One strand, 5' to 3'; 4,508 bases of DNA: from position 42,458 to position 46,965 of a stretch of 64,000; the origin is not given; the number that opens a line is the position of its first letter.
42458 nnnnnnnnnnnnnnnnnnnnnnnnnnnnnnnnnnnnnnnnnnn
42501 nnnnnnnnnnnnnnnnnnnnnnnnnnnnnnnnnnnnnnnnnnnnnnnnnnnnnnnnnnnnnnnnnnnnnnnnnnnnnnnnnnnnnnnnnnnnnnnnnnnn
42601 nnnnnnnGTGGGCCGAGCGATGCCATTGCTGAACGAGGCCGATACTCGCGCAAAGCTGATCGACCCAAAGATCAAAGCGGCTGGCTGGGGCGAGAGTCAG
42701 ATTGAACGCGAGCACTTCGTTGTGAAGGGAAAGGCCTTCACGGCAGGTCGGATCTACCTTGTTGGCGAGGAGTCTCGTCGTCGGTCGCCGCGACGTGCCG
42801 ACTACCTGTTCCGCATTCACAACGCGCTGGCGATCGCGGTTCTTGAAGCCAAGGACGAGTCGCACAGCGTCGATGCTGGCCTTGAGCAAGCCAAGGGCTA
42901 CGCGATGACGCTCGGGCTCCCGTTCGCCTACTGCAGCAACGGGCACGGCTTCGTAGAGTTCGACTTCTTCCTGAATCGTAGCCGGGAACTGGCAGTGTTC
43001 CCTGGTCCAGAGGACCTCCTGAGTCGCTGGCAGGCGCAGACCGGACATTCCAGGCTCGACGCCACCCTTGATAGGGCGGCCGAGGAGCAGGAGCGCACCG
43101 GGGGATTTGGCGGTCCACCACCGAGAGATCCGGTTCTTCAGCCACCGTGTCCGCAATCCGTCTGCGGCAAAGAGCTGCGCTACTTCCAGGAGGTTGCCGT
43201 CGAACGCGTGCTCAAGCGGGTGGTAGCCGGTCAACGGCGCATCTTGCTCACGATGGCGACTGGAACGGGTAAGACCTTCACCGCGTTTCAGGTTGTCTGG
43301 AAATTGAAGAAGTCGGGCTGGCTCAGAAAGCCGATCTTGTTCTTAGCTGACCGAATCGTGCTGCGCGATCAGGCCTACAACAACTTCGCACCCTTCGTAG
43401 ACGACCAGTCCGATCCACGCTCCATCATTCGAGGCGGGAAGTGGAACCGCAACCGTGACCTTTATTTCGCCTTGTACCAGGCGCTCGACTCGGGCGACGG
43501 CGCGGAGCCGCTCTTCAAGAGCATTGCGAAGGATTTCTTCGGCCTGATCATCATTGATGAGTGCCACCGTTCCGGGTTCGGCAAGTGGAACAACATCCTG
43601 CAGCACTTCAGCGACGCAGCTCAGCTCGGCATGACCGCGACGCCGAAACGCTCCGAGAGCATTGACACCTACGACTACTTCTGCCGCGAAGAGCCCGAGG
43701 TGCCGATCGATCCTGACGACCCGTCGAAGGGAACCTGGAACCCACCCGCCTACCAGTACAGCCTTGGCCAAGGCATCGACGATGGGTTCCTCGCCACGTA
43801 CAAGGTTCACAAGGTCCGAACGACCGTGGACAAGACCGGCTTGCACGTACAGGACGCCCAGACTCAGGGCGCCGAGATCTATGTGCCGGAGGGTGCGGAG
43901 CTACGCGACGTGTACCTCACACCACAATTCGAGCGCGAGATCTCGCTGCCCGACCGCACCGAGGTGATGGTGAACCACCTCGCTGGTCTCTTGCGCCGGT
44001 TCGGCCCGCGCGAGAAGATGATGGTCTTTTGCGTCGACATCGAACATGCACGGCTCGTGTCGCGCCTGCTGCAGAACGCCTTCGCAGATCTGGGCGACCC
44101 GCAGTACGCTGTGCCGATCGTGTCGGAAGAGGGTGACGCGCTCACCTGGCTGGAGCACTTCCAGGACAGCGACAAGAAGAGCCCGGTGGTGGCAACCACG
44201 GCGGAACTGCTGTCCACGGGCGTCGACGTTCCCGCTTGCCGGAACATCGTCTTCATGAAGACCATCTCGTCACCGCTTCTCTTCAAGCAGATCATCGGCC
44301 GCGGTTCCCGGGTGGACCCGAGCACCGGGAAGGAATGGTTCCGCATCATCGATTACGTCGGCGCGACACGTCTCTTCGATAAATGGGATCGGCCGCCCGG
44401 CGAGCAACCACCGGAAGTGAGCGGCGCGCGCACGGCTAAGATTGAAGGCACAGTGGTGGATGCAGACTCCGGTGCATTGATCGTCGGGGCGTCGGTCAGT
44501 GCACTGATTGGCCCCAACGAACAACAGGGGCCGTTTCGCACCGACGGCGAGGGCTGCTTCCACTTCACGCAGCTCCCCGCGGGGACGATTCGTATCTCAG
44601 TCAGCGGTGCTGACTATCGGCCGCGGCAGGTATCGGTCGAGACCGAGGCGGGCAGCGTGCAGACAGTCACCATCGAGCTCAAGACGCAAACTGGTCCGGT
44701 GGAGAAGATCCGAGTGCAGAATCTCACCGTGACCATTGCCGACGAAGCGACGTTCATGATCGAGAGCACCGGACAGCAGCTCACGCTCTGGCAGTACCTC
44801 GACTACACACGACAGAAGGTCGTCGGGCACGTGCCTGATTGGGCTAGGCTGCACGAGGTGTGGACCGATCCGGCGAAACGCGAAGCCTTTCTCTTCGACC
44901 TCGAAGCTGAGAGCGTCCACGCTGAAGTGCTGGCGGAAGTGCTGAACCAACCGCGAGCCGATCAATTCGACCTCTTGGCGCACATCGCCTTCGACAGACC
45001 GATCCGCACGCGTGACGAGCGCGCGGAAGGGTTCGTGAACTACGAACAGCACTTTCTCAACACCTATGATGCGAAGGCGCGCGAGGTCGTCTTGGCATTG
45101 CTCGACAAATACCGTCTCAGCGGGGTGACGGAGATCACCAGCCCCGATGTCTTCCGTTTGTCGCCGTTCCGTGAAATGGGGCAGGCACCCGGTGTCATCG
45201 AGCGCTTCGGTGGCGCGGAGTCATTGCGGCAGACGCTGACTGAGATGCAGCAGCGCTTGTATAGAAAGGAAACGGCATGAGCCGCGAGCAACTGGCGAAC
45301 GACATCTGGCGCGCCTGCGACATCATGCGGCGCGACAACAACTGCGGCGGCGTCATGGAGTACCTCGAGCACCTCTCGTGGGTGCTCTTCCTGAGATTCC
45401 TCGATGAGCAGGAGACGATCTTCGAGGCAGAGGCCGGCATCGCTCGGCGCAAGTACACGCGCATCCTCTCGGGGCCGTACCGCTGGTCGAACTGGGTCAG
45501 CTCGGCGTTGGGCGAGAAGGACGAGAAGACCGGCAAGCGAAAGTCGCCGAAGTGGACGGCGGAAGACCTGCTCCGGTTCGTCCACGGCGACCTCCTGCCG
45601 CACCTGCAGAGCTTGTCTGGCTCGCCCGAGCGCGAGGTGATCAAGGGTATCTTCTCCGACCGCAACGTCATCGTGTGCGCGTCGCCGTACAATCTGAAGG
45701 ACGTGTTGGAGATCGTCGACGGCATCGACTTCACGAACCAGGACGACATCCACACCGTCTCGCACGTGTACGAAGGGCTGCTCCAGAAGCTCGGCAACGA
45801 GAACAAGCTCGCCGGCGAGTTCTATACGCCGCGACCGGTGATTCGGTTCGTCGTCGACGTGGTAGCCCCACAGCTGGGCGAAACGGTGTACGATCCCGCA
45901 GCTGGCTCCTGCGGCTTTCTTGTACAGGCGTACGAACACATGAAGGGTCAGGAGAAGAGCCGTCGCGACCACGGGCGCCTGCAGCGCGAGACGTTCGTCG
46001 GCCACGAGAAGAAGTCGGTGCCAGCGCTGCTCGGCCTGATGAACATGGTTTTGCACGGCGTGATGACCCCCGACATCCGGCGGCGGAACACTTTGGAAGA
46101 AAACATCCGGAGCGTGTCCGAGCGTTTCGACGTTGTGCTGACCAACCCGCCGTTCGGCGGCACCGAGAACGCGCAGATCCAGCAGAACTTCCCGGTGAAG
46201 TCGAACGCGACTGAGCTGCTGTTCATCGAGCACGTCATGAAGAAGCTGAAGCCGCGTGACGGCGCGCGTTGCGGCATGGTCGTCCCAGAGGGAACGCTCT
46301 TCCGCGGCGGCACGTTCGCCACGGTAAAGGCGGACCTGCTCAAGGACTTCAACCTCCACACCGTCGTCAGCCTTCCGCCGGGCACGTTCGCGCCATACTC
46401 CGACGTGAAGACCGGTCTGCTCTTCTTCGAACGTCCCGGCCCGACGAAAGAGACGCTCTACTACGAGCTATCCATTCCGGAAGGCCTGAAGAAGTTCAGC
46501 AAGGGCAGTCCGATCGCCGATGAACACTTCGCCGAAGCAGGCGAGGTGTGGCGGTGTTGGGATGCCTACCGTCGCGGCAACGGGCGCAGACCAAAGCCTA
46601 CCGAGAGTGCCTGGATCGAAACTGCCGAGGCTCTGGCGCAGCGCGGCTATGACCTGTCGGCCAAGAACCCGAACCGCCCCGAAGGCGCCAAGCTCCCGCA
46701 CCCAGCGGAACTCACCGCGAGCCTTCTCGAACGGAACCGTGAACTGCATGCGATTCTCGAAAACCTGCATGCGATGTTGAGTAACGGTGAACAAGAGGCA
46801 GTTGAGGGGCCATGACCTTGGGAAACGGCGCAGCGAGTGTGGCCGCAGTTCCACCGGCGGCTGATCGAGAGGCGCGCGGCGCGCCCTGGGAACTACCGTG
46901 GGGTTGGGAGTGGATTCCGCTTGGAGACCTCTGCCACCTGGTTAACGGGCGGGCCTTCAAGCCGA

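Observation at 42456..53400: Type I R-M locus that begins inside a truncated PLD-helicase gene and carries a Hachiman-like pair between hsdS and a duplicated hsdS 3-prime remnant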

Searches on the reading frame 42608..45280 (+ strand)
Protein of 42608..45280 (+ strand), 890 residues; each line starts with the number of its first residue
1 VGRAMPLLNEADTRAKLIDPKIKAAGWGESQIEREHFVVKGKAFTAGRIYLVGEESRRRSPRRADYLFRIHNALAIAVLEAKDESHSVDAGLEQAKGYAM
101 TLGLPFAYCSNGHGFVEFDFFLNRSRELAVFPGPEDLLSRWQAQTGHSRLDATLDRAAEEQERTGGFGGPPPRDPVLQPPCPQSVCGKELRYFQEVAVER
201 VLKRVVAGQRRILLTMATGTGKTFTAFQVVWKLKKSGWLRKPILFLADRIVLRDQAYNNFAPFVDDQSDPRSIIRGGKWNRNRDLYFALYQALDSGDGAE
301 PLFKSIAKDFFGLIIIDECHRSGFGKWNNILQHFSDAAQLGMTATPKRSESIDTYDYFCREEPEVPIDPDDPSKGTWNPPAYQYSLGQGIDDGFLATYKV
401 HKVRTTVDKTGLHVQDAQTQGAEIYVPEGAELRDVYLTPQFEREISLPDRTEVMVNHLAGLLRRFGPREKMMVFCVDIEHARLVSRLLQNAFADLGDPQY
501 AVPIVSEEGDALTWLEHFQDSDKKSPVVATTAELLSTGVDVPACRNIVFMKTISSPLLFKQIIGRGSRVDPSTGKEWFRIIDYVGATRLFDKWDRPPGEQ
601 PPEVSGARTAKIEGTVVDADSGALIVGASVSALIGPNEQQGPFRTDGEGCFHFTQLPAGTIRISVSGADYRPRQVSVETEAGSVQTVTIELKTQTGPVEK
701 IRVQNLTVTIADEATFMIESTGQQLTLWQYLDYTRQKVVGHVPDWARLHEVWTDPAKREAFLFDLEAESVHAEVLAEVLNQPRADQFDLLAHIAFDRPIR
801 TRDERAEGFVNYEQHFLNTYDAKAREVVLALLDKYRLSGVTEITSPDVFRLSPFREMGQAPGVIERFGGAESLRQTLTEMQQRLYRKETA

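Call 4: search_protein_families(library=pfam, proteins=[window:42608-45280:+], max_evalue=0.01)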
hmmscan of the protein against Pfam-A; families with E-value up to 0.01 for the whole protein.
window:42608-45280:+ (890 aa): 8 families
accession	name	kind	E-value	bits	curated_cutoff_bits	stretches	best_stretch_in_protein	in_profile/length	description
PF04851.21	ResIII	-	8.7e-40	136.8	22.5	1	188-348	2-164/164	Type III restriction enzyme, res subunit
PF08463.15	EcoEI_R_C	-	9.1e-25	88.1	24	1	729-885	2-163/163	EcoEI R protein C-terminal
PF13620.12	CarboxypepD_reg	-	2.8e-15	56.9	32.3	1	612-692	2-82/82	Carboxypeptidase regulatory-like domain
PF18766.7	SWI2_SNF2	-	2e-14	54.2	26.7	1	194-359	2-168/221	SWI2/SNF2 ATPase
PF13715.12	CarbopepD_reg_2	-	3.8e-10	40.1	32.2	1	612-696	1-81/88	CarboxypepD_reg-like domain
PF00270.35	DEAD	-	7.3e-08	32.8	26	1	194-348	4-162/167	DEAD/DEAH box helicase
PF04313.20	HSDR_N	-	3.3e-05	24.3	25.1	0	59-111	123-183/198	Type I restriction enzyme R protein N terminus (HSDR_N)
PF00271.37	Helicase_C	-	0.00016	22.3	23.5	1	462-569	10-109/110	Helicase conserved C-terminal domain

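Call 5: search_protein_families(library=padloc, proteins=[window:42608-45280:+], max_evalue=0.01)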
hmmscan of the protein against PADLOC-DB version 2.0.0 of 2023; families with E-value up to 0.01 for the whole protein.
window:42608-45280:+ (890 aa): 20 families
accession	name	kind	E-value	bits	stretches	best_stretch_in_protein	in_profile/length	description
PDLC03049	REase_I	-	4.4e-145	482.7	3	185-591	163-546/807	Type I restriction enzyme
PDLC03047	REase_I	-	5.3e-33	111.8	1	191-591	345-730/1107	Type I restriction enzyme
PDLC03042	REase_I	-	3.1e-30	102.3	1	189-585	444-846/1170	Type I restriction enzyme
PDLC03050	REase_I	-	1e-23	82.2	1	698-886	28-213/219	Type I restriction enzyme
PDLC02707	PbeA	-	9.9e-20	68.7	1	188-584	251-630/672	PbeA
PDLC02704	PbeA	-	2.4e-18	64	2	313-585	386-645/682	PbeA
PDLC03659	mREase_IV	-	1.6e-17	60.7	1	202-358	232-383/945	Type IV methyl-directed restriction enzyme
PDLC03658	mREase_IV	-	8.2e-15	51.6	2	209-358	242-383/953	Type IV methyl-directed restriction enzyme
PDLC03597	REase_MTase_IIG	-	7e-12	41.7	2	187-262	165-239/1646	Type IIG restriction enzyme-methyltransferase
PDLC02703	PbeA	-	4e-11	40.2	1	193-349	250-407/626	PbeA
PDLC03048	REase_I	-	5.8e-11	39.2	1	191-353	242-415/976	Type I restriction enzyme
PDLC02706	PbeA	-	9e-09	32.4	1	206-401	282-474/722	PbeA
PDLC03045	REase_I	-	6e-07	25.8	1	216-347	291-424/995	Type I restriction enzyme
PDLC01439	typeIV_DinG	-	3.9e-06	23.8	0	189-275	16-93/575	CAS-IV-A; associated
PDLC02705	PbeA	-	8.7e-05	18.9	0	469-552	526-603/691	PbeA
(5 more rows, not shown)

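Call 46: find_encoding_contigs(protein=window:42608-45280:+, flank=10000, max_places=6)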
Protein window:42608-45280:+ (890 aa): no gene with exactly this product is on record in the collection.

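Call 80: search_protein_families(library=ncbifam, proteins=[window:42620-45280:+], max_evalue=0.00001)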
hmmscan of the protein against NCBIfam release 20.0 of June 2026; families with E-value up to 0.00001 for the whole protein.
window:42620-45280:+ (886 aa): 6 families
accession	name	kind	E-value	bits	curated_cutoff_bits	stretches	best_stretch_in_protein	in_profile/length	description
NF046051.1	restrict_EcoAI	equivalog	2.3e-206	687.7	550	1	4-882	1-768/768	EcoAI/FtnUII family type I restriction enzme subunit R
NF008521.0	PRK11448.1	equivalog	4.8e-53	180.5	729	2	322-581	575-816/1123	type I restriction-modification system endonuclease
TIGR00348.1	hsdR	subfamily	7.5e-19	67.7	284.55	1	187-357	244-424/674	HsdR family type I site-specific deoxyribonuclease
NF053632.1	heli_RadD_YejH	equivalog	6.5e-14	51.1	720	1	185-583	2-358/573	DNA repair helicase RadD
TIGR04095.1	dnd_restrict_1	equivalog_domain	4.1e-11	42.5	600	0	185-232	8-51/451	DNA phosphorothioation system restriction enzyme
NF052345.1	S_layer_anammox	exception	6e-07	27.2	1400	1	599-711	1305-1415/1596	Kustd1514 family S-layer glycoprotein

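Call 87: find_encoding_contigs(protein=window:42620-45280:+, flank=10000, max_places=6)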
Protein window:42620-45280:+ (886 aa): 2 contigs read that carry it; 2 places shown.
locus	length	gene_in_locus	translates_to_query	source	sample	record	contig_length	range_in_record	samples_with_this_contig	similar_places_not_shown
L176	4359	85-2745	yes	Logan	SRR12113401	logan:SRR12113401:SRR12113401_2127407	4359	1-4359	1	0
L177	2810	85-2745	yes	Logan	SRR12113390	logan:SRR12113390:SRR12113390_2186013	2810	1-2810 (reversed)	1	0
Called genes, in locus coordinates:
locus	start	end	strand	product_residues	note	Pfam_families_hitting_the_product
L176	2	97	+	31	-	?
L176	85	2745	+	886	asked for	PF00270:DEAD (weak), PF04851:ResIII, PF18766:SWI2_SNF2, PF13620:CarboxypepD_reg, PF13715:CarbopepD_reg_2, PF08463:EcoEI_R_C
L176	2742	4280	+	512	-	PF12161:HsdM_N, PF02384:N6_Mtase, PF07669:Eco57I (weak)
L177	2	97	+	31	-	?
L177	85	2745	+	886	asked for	PF00270:DEAD (weak), PF04851:ResIII, PF18766:SWI2_SNF2, PF13620:CarboxypepD_reg, PF13715:CarbopepD_reg_2, PF08463:EcoEI_R_C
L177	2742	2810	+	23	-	?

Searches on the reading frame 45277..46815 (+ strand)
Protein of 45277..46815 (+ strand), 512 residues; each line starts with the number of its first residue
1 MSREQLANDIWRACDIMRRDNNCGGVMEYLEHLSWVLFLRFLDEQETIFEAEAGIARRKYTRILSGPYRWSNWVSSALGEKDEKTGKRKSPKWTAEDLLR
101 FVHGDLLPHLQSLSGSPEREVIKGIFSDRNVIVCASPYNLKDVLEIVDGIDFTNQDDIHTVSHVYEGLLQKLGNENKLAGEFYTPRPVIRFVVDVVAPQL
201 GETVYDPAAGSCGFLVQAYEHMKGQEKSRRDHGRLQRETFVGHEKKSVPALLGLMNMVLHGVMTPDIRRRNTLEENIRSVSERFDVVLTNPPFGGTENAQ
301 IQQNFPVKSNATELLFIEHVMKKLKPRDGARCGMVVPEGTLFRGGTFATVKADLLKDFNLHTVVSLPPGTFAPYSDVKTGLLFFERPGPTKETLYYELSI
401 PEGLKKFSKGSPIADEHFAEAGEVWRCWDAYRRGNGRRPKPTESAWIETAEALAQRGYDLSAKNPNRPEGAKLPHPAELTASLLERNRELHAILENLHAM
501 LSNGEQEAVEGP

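Call 4: search_protein_families(library=pfam, proteins=[window:45277-46815:+], max_evalue=0.01)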
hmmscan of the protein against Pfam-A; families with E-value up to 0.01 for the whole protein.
window:45277-46815:+ (512 aa): 4 families
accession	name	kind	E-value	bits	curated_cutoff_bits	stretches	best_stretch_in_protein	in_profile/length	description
PF02384.22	N6_Mtase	-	1.9e-57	195.4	20.4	1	158-467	3-304/311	N-6 DNA Methylase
PF12161.14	HsdM_N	-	1.2e-12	49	24.5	1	6-146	1-134/135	HsdM N-terminal domain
PF07669.17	Eco57I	-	4.4e-07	30.6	25.3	1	279-366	70-165/171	Eco57I restriction-modification methylase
PF20473.4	MmeI_Mtase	-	0.00069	19.3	27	0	203-228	22-47/259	MmeI, DNA-methyltransferase domain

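Call 5: search_protein_families(library=padloc, proteins=[window:45277-46815:+], max_evalue=0.01)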
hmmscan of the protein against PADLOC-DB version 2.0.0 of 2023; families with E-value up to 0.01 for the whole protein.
window:45277-46815:+ (512 aa): 46 families (the best 25 are shown)
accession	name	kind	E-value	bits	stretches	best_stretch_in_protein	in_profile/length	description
PDLC03021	MTase_I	-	2.9e-139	463.1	1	7-502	4-490/491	Type I methyltransferase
PDLC03025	MTase_I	-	3.6e-120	400.3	1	6-427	3-412/569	Type I methyltransferase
PDLC03036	MTase_I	-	9.5e-76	253.5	1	6-422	20-463/635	Type I methyltransferase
PDLC03026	MTase_I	-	2.4e-71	239.3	1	1-505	1-481/487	Type I methyltransferase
PDLC04134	mad2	-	7.6e-57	191.2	1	4-430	139-489/492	mads_2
PDLC03022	MTase_I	-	6.4e-32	108.8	1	1-371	1-392/857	Type I methyltransferase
PDLC03031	MTase_I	-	1.7e-29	100.7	1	164-371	168-389/834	Type I methyltransferase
PDLC03018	MTase_I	-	2.1e-24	84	3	154-237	285-366/749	Type I methyltransferase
PDLC03029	MTase_I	-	1.1e-22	78.3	1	139-367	134-385/661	Type I methyltransferase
PDLC03035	MTase_I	-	1.3e-22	78.1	1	140-294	135-285/653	Type I methyltransferase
PDLC03039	MTase_I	-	1.7e-22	77.4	1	164-371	152-364/708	Type I methyltransferase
PDLC03038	MTase_I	-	6.9e-21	71.8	1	160-371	150-366/896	Type I methyltransferase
PDLC03027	MTase_I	-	1.3e-20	71.5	1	140-371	115-353/810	Type I methyltransferase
PDLC03318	MTase_II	-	3.4e-20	70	2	162-223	328-387/723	Type II methyltransferase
PDLC03034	MTase_I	-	1.4e-18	64.6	2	122-246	272-390/672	Type I methyltransferase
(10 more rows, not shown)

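Call 80: search_protein_families(library=ncbifam, proteins=[window:45277-46815:+], max_evalue=0.00001)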
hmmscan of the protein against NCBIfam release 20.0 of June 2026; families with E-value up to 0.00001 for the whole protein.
window:45277-46815:+ (512 aa): 3 families
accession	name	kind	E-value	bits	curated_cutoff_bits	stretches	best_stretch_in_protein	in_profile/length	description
NF047738.1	antiphage_MADS2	equivalog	3.7e-22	78.4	720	2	176-232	307-363/654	methylation-associated defense system DNA methyltransferase MAD2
TIGR00497.1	hsdM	equivalog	1.6e-12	47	242.75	1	116-387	125-418/515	type I restriction-modification system subunit M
NF033452.1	BREX_1_MTaseX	exception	8.3e-07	27.2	500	0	277-376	501-603/1210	BREX-1 system adenine-specific DNA-methyltransferase PglX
